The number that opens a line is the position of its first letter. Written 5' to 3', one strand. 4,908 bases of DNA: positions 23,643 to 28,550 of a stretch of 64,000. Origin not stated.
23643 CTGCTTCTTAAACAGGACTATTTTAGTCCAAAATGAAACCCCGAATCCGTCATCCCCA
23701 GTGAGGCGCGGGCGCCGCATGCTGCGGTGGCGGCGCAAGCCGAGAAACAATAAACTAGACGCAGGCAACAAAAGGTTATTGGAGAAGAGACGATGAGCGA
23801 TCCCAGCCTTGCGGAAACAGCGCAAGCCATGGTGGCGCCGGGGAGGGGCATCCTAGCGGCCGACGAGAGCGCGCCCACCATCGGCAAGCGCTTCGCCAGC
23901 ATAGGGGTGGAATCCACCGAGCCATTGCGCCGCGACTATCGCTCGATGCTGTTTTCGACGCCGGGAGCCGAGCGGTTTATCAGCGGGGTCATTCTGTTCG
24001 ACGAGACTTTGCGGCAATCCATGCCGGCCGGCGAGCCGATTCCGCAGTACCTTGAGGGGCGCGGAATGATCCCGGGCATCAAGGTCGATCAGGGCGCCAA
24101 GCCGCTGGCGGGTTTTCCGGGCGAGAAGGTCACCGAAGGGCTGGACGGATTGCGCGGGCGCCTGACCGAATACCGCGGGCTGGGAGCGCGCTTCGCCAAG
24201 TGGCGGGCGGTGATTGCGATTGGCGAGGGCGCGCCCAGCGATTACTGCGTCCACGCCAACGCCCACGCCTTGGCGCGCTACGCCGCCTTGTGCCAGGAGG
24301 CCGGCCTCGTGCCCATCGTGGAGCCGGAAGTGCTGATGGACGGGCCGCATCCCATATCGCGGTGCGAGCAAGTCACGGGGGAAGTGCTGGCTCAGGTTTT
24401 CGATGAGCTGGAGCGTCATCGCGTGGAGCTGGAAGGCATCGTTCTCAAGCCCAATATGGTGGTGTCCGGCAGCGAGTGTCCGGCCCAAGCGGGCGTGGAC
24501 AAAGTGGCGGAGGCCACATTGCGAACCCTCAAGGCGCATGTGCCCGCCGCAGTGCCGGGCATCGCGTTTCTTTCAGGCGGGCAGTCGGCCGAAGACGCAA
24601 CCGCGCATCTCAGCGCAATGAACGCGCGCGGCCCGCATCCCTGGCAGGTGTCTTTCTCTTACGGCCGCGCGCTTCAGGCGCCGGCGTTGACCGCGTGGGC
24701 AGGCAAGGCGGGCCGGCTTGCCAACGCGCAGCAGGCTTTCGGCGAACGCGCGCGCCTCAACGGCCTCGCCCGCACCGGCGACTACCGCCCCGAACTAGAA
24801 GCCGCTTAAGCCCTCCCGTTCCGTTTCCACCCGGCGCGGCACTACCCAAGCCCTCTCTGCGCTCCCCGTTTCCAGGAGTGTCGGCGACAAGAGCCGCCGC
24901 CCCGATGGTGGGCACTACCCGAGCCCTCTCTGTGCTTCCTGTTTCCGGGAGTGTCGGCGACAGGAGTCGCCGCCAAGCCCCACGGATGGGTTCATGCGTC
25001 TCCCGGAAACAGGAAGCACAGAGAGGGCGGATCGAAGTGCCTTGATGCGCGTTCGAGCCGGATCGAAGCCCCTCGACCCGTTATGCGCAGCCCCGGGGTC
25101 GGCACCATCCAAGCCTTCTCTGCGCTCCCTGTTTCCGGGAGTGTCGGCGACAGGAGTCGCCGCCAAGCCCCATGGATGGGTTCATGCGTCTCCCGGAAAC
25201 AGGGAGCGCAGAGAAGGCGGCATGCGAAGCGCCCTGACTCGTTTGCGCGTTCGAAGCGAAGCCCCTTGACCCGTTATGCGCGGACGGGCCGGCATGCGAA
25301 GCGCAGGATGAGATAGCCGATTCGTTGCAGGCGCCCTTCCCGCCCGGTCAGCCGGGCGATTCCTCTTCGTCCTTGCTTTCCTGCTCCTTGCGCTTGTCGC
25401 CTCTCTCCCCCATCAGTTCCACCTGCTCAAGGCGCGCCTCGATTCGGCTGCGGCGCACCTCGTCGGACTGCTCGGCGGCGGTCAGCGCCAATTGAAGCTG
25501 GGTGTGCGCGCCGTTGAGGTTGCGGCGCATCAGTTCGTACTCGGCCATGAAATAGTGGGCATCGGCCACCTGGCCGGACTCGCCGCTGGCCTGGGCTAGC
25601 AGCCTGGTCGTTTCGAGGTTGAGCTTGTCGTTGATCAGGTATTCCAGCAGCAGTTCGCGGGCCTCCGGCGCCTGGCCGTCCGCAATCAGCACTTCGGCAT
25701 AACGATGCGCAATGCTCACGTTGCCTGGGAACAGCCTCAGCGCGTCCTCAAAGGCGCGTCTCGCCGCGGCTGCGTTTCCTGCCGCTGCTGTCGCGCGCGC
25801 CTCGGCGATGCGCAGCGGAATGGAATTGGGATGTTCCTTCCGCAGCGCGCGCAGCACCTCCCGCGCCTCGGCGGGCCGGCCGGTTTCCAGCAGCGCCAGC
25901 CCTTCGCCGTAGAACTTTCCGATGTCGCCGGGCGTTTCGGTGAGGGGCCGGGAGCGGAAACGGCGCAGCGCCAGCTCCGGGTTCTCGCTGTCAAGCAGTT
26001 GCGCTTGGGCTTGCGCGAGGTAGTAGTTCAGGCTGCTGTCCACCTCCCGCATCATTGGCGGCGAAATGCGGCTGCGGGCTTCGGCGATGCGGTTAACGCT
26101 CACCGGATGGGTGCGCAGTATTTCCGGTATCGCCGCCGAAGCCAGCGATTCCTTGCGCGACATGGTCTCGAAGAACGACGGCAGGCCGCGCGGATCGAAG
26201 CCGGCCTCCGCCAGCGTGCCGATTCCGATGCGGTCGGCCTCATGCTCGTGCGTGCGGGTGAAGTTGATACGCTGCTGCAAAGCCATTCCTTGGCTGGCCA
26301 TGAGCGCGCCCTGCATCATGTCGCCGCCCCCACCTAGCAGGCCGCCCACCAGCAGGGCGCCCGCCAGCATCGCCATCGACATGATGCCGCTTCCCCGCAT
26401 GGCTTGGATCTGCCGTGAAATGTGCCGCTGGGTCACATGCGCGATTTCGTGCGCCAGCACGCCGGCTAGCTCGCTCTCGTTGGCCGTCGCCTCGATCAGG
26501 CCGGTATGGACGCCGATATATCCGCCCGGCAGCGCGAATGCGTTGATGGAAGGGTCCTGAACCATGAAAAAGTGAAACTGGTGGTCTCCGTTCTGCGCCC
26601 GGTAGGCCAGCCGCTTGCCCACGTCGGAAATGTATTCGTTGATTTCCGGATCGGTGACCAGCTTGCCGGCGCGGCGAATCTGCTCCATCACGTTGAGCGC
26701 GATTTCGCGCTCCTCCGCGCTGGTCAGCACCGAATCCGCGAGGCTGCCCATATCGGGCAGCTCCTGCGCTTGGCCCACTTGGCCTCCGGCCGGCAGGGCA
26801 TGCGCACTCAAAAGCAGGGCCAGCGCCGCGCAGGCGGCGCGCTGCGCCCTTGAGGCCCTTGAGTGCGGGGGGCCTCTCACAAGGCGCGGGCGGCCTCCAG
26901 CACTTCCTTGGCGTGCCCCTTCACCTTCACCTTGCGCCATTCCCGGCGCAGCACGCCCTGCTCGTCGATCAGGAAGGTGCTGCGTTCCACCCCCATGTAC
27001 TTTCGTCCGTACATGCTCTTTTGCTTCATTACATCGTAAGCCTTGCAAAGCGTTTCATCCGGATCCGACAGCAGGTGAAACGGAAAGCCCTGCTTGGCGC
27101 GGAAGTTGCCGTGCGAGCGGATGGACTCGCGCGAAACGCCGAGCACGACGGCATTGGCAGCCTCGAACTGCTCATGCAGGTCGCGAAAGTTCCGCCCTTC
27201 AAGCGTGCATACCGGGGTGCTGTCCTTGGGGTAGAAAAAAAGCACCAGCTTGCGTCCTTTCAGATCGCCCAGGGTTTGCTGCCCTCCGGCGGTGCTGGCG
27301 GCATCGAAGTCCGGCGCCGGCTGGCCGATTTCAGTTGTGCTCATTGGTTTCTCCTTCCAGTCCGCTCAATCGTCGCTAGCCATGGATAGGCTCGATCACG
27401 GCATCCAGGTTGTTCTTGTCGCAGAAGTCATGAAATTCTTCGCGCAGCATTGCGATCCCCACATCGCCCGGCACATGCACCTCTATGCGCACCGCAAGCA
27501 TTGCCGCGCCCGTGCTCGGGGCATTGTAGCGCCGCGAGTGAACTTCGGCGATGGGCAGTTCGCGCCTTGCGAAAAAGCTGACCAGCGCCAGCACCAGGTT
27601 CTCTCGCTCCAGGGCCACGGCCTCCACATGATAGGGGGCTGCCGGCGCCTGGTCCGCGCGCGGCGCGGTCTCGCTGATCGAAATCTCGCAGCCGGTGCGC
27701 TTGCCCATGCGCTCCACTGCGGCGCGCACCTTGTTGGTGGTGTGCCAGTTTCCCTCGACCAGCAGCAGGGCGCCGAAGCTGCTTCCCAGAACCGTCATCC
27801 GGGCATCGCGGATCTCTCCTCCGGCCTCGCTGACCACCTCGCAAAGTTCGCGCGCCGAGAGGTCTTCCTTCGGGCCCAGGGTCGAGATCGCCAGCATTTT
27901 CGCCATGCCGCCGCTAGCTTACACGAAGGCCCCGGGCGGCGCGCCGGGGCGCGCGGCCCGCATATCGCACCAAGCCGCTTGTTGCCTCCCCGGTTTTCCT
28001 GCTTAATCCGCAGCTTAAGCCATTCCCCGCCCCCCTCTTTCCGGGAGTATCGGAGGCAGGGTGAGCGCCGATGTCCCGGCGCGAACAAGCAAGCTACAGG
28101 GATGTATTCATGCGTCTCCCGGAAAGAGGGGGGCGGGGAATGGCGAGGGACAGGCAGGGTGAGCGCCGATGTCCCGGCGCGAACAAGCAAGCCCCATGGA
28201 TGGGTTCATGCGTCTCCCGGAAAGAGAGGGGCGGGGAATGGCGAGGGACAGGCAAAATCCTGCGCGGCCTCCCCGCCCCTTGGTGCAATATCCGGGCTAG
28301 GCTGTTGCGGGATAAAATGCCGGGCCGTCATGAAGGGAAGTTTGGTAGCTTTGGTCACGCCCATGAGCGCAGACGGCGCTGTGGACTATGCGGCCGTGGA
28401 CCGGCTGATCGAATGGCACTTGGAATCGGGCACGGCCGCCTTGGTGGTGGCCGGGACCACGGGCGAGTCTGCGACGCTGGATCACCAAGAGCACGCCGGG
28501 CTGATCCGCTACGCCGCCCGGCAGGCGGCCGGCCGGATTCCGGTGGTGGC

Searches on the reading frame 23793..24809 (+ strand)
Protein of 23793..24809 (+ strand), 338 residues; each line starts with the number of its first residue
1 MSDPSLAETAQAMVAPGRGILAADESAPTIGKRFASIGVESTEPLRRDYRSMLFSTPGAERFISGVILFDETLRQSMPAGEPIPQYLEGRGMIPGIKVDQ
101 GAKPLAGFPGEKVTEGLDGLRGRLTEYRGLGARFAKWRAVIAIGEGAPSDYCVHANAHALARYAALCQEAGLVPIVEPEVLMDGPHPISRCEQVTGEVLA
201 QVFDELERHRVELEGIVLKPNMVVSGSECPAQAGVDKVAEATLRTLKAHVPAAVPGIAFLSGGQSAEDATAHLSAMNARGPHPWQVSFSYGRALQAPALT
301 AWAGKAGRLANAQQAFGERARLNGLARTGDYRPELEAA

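Call 54: search_protein_families(library=pfam, proteins=[window:23793-24809:+], max_evalue=0.00001)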
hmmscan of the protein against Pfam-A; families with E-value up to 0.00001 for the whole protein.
window:23793-24809:+ (338 aa): 1 family
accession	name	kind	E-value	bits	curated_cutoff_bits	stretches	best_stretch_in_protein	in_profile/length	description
PF00274.25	Glycolytic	-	1.1e-133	445.9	22.2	1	6-335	2-333/349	Fructose-bisphosphate aldolase class-I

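Call 73: find_related_loci(query=window:23793-24806:+, collection=genome_contigs, flank=1500)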
Query window:23793-24806:+ (338 aa) in genome_contigs; peptide patterns used: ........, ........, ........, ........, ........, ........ (x = any residue, [..] = any of these).
600 stretches matched a pattern (row limit reached: there are more); 581 encode a relative of the query (tblastn E <= 1e-3); the best 80 are kept; 80 distinct loci.
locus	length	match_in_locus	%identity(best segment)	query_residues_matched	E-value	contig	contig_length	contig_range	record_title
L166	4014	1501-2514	69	1-338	6e-152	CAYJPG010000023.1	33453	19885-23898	MAG TPA_asm: uncultured Chromatiaceae bacterium isolate ERP124720_co1_205 genome assembly, contig: NODE_1805_length_3345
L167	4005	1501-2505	70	1-336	2e-150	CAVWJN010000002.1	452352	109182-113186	MAG: uncultured Actinomycetes bacterium isolate MFD02242.bin.2.74 genome assembly, contig: contig_16111, whole genome sh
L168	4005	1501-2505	67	1-336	2e-148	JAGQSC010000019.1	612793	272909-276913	MAG: Acidobacteria bacterium isolate HKST-UBA04 k127_802174, whole genome shotgun sequence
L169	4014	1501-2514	67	1-338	3e-147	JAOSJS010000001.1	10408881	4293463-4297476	MAG: Ardenticatenaceae bacterium isolate FR_9 contig_134_pilon, whole genome shotgun sequence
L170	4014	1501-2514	67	1-338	1e-147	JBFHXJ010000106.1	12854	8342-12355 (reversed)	MAG: Woeseiaceae bacterium isolate Mix_sand09.2021.07.Z.53 k141_3363131_length_12854_cov_12.0089, whole genome shotgun s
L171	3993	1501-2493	69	6-336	1e-146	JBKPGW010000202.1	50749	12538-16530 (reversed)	MAG: Actinomycetota bacterium isolate HAY_GB_MAG_00026 HAY_GB_000000139521, whole genome shotgun sequence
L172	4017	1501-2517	66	1-338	4e-146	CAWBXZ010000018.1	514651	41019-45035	MAG: uncultured beta proteobacterium isolate MFD09779.bin.1.63 genome assembly, contig: contig_64300, whole genome shotg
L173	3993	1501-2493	67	6-336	2e-145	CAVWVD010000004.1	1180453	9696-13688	MAG: uncultured Thermoleophilia bacterium isolate MFD04944.bin.2.129 genome assembly, contig: contig_47999, whole genome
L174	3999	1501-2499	68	6-338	1e-144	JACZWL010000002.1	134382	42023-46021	MAG: Proteobacteria bacterium isolate B20D1T2 B20D1T2_NODE10, whole genome shotgun sequence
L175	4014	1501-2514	66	1-338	1e-144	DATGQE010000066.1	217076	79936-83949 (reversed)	MAG TPA_asm: Woeseiaceae bacterium isolate SMAG_U10415 k141_1572488, whole genome shotgun sequence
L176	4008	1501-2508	66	1-336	1e-144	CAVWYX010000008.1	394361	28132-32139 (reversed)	MAG: uncultured Actinomycetes bacterium isolate MFD09267.bin.3.399 genome assembly, contig: contig_43355, whole genome s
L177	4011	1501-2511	67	1-337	4e-144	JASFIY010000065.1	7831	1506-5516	MAG: Desulfobacteraceae bacterium isolate D0608S20remetaG_Bin_300 D0608S20remetaG_FD_scaffold_2884_c1, whole genome shot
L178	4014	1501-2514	66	1-338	2e-144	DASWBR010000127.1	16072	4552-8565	MAG TPA_asm: Candidatus Deferrimicrobiaceae bacterium isolate SMAG_U2687 k141_768024, whole genome shotgun sequence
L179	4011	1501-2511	66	1-336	1e-143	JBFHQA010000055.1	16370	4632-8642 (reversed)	MAG: Thiobacillus sp. isolate Mix_sand08.2021.06.G.60 k141_1055468_length_16370_cov_13.0000, whole genome shotgun sequen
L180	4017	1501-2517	67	1-338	1e-143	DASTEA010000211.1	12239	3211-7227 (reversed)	MAG TPA_asm: Thiobacillus sp. isolate SMAG_U835 k141_525621, whole genome shotgun sequence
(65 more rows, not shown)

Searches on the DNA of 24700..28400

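Call 7: search_rna_families(source=window, start=24700, end=28400, threshold=evalue, max_evalue=10)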
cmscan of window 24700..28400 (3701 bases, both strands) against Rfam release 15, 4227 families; matches with E-value up to 10: 10.
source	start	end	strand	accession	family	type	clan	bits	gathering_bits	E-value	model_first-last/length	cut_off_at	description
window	25112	25219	-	RF03834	mir-3173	Gene; miRNA;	-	41.2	84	2.4e-05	1-80/80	no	mir-3173 microRNA precursor family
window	25112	25222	+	RF03834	mir-3173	Gene; miRNA;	-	39.3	84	7e-05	1-80/80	no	mir-3173 microRNA precursor family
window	28020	28143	-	RF03837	mir-3138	Gene; miRNA;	-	37.3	90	0.0012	1-82/82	no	mir-3138 microRNA precursor family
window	24917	25033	+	RF00845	MIR158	Gene; miRNA;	-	28.7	67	0.011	1-100/100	no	MIR158 microRNA precursor family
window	25112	25219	+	RF00883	MIR820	Gene; miRNA;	-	28.2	196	0.077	1-191/191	no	MIR820 microRNA precursor family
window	24923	25028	+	RF00883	MIR820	Gene; miRNA;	-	28.1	196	0.083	1-191/191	no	MIR820 microRNA precursor family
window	28023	28140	+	RF03195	mir-3934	Gene; miRNA;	-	24.8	84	0.14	1-92/92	no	mir-3934 microRNA precursor family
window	24916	25033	+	RF03927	MIR538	Gene; miRNA;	-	23.8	100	0.1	1-160/160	no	MIR538 microRNA precursor family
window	28061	28149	-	RF01986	ZEB2_AS1_3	Gene; lncRNA;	-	14.7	55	7.9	1-100/100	no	ZEB2 antisense RNA 1 conserved region 3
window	24911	25041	-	RF02532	MNV_3UTR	Cis-reg;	-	14.4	70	5.7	26-116/222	no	Murine norovirus 3'UTR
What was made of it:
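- On Any Rfam 15 RNA family: A permissive scan of 24700-28400 gives only sub-threshold microRNA-precursor hits, which are generic long hairpins (call 7).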

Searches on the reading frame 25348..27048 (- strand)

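Call 54: search_protein_families(library=pfam, proteins=[window:25348-27048:-], max_evalue=0.00001)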
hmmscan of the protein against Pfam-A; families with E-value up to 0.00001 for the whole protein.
window:25348-27048:- (566 aa): 5 families
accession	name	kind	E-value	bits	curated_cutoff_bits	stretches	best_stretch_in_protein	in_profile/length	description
PF01435.24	Peptidase_M48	-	4e-36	125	20.3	1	137-327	4-185/186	Peptidase family M48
PF14559.12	TPR_19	-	8.4e-12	45.7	25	1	422-471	3-52/68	Tetratricopeptide repeat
PF13428.12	TPR_14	-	1.7e-09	37.9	23.5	0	384-418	9-43/44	Tetratricopeptide repeat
PF23914.1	TPR_CcmH_CycH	-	1.7e-08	34.9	42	1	418-499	58-142/158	Cytochrome c-type biogenesis protein H TPR domain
PF13432.12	TPR_16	-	1.9e-06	28.6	32.7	0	415-474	2-61/65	Tetratricopeptide repeat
